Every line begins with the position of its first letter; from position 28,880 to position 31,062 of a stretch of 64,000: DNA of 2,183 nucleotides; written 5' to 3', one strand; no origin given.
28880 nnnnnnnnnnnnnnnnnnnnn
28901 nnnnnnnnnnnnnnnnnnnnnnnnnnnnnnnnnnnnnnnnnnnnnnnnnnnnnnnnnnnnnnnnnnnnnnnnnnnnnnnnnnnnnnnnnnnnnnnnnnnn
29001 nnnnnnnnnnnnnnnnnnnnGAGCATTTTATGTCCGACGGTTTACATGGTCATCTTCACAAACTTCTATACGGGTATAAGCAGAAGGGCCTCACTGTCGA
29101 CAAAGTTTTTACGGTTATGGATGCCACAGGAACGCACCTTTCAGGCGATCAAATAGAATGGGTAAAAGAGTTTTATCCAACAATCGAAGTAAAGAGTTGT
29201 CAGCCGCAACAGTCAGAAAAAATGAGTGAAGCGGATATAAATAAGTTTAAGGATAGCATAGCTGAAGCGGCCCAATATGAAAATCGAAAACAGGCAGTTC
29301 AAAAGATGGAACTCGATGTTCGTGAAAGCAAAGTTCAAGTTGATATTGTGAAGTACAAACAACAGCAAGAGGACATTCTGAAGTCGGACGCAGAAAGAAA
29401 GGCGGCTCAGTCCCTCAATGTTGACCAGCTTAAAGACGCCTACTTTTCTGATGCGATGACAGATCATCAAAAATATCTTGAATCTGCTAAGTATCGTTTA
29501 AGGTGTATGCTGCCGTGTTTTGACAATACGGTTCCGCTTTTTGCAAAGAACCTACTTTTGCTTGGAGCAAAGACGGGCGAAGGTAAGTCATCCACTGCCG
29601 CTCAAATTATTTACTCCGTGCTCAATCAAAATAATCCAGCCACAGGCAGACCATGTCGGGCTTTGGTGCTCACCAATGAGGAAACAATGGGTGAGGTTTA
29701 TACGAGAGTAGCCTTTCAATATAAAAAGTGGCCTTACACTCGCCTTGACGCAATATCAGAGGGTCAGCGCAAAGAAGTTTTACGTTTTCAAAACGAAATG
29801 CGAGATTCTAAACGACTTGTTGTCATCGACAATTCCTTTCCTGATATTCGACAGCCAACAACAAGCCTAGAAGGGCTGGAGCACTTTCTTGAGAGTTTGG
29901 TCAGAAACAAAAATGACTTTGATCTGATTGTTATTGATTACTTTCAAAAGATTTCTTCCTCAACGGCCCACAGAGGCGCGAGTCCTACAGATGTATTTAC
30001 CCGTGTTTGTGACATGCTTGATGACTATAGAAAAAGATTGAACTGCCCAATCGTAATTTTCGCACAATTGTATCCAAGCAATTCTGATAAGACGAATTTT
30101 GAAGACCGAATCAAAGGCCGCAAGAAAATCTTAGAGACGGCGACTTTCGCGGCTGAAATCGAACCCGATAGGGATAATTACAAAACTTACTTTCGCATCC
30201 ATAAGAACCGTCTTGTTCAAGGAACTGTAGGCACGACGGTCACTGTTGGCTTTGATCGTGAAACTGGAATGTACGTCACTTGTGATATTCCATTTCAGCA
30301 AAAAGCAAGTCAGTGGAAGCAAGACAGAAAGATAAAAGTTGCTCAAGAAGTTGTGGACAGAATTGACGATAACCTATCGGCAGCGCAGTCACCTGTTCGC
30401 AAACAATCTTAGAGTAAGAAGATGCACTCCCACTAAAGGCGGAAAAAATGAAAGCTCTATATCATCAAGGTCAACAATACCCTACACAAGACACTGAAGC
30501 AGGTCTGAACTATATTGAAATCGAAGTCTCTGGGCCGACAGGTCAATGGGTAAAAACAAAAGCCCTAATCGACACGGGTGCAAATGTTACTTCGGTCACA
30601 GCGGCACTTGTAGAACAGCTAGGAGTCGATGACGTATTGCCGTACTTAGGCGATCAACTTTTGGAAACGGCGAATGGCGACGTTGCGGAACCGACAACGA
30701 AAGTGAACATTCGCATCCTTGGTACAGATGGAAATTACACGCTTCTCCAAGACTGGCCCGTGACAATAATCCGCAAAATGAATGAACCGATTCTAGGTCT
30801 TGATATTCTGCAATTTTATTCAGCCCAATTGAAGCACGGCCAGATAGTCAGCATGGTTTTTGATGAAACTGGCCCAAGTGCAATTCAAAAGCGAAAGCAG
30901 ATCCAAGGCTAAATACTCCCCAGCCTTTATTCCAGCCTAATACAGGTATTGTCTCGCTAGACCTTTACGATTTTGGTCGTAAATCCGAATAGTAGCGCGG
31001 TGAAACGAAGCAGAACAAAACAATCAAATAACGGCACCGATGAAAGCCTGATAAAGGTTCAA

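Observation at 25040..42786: Host tRNA-Val(UAC) is split in two by a 17.7-kb island that carries its own complete replacement tRNA-Val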

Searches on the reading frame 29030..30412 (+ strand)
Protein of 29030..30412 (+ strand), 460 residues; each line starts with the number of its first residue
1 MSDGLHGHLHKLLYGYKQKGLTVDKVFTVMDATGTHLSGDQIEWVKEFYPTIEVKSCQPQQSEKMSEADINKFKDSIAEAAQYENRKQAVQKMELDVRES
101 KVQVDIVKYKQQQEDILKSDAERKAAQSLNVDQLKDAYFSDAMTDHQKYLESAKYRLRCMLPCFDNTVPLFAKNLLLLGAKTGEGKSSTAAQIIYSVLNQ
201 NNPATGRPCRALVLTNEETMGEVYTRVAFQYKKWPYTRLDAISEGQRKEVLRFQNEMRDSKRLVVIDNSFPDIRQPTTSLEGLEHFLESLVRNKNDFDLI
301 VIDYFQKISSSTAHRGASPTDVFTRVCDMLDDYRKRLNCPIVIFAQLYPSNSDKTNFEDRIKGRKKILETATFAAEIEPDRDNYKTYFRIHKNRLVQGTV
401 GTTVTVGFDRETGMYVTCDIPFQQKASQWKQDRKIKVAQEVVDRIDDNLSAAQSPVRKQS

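Call 7: search_protein_families(library=pfam, proteins=[window:29030-30412:+], max_evalue=0.01)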
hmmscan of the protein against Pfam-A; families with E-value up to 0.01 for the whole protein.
window:29030-30412:+ (460 aa): 3 families
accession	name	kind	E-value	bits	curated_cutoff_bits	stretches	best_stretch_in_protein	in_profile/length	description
PF03796.21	DnaB_C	-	2.2e-10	40.8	27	1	171-354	17-185/255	DnaB-like helicase C terminal domain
PF13481.12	AAA_25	-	3.4e-07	30.5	27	1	172-343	32-186/195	AAA domain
PF04851.21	ResIII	-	0.0062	16.9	22.5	0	175-303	25-132/164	Type III restriction enzyme, res subunit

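Call 72: search_protein_families(library=phrogs, proteins=[window:29030-30412:+], max_evalue=0.001)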
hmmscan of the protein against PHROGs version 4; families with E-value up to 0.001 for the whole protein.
window:29030-30412:+ (460 aa): 2 families
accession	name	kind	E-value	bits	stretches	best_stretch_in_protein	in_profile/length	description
phrog_19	-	DNA, RNA and nucleotide metabolism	6.4e-23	82.5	1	48-430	234-589/621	DnaB-like replicative helicase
phrog_239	-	DNA, RNA and nucleotide metabolism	1.4e-14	55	1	173-434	358-619/801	DNA primase/helicase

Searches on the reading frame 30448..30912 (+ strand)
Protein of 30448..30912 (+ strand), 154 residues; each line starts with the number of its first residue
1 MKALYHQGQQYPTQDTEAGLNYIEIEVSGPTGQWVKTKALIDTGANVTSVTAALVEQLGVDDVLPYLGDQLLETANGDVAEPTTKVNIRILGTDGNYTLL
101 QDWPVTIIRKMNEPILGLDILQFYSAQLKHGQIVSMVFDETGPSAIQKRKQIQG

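Call 7: search_protein_families(library=pfam, proteins=[window:30448-30912:+], max_evalue=0.01)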
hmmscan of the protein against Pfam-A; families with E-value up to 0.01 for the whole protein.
window:30448-30912:+ (154 aa): 2 families
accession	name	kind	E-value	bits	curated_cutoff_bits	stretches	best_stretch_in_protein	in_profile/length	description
PF13975.11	gag-asp_proteas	-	3.5e-09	37.6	28.2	1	36-122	9-91/92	gag-polyprotein putative aspartyl protease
PF13650.11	Asp_protease_2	-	1.7e-05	25.9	24.3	1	35-119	8-89/90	Aspartyl protease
